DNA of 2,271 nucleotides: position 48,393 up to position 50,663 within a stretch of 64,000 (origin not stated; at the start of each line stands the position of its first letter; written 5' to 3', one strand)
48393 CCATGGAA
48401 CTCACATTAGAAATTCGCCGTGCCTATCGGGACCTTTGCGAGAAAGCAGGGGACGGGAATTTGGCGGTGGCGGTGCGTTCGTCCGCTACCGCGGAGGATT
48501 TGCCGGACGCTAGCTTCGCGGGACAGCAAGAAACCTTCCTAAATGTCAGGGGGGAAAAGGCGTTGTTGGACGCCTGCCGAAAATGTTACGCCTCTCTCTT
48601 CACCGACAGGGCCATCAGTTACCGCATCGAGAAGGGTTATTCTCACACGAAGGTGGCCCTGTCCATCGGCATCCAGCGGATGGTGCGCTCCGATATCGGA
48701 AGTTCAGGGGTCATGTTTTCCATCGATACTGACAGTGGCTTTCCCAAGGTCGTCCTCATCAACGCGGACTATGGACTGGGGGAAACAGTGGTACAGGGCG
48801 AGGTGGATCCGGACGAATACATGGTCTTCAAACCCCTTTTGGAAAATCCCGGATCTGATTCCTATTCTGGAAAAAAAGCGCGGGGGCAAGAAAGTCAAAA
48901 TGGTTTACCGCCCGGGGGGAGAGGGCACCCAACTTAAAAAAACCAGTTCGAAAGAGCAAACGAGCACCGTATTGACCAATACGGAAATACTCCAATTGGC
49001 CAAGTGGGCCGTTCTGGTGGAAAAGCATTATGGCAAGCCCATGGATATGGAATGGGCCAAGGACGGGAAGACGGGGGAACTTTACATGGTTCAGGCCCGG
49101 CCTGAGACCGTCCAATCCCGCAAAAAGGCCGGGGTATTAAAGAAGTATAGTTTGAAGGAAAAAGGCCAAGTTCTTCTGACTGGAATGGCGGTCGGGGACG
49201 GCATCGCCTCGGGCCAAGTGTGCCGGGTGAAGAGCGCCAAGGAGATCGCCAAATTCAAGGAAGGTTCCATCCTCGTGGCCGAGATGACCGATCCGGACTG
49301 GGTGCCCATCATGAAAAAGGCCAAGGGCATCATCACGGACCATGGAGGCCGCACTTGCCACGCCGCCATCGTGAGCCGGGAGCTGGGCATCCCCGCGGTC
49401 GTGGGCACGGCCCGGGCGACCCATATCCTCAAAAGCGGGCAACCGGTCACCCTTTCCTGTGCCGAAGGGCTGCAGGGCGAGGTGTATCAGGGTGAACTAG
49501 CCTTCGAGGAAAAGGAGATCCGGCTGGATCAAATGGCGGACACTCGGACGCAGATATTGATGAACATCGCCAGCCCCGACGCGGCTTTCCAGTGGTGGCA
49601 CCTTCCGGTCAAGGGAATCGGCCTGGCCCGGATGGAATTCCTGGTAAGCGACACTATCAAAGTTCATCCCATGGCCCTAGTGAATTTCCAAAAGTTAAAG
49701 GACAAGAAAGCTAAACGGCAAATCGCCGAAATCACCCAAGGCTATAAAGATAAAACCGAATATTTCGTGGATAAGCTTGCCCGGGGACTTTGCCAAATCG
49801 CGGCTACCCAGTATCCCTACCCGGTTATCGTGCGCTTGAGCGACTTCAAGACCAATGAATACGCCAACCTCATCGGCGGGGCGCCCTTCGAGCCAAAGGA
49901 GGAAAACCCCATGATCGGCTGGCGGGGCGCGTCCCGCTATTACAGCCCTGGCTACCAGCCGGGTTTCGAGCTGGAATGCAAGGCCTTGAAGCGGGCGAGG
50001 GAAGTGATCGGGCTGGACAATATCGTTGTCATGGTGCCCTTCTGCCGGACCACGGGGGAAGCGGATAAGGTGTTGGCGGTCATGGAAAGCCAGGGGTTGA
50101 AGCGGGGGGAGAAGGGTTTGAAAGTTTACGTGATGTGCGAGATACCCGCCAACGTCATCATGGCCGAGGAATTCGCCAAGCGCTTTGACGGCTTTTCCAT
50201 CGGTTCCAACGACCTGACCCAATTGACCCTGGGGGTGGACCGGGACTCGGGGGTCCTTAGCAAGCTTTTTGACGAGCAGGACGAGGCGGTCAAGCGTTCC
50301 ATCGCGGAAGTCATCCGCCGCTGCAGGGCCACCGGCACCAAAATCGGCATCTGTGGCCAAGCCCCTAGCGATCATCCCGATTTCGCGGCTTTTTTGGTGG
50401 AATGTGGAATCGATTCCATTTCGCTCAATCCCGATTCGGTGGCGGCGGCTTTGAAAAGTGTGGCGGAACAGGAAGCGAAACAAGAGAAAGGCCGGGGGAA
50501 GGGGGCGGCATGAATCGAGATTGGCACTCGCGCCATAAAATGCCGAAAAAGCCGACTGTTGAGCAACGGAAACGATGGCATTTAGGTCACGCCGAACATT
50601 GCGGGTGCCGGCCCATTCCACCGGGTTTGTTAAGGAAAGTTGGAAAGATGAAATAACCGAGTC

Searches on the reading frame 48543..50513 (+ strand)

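Call 95: search_protein_families(library=pfam, proteins=[window:48543-50513:+], max_evalue=0.00001)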
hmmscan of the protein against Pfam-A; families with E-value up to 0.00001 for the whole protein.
window:48543-50513:+ (656 aa): 3 families
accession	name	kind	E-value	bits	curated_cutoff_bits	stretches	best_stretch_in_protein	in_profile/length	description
PF02896.24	PEP-utilizers_C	-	6e-64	216.5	22.8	1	333-643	17-291/293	PEP-utilising enzyme, PEP-binding domain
PF00391.29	PEP-utilizers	-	1.6e-29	101.8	23.1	1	238-309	1-72/72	PEP-utilising enzyme, mobile domain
PF01326.24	PPDK_N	-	5.9e-25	88.7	27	1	107-197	228-318/328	Pyruvate phosphate dikinase, AMP/ATP-binding domain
